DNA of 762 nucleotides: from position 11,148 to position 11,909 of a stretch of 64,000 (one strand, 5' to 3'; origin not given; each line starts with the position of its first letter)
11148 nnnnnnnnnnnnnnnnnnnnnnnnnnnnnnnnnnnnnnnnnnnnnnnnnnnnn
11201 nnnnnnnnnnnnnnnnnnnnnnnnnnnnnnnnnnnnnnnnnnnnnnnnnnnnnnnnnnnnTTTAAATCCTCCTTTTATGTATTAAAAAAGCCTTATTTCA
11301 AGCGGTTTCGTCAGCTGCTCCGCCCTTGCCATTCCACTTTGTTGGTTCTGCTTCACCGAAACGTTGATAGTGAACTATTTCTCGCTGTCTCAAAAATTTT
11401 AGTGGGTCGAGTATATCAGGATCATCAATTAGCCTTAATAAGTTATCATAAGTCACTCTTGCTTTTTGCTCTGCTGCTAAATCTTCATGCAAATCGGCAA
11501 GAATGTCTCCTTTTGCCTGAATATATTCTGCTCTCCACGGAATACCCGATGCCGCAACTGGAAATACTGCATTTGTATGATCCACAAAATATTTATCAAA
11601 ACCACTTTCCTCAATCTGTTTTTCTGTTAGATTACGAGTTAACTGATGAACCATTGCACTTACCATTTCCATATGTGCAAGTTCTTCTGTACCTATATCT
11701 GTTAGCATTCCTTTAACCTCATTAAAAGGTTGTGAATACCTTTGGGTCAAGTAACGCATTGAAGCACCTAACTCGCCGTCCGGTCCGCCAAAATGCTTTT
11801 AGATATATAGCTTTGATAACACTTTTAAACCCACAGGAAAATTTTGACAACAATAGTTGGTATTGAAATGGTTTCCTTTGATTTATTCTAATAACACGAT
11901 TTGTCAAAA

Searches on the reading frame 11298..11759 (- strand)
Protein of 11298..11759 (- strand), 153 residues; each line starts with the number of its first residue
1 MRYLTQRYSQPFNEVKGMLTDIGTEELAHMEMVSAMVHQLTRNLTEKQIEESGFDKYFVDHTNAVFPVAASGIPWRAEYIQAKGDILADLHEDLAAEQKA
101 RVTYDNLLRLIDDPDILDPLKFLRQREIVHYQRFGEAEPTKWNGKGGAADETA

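Call 68: search_protein_families(library=pfam, proteins=[window:11298-11759:-], max_evalue=0.001)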
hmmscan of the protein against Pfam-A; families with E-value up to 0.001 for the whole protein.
window:11298-11759:- (153 aa): 1 family
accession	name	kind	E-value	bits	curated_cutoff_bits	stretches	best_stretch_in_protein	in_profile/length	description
PF05067.18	Mn_catalase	-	1.1e-38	133.3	27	1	1-137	40-190/284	Manganese containing catalase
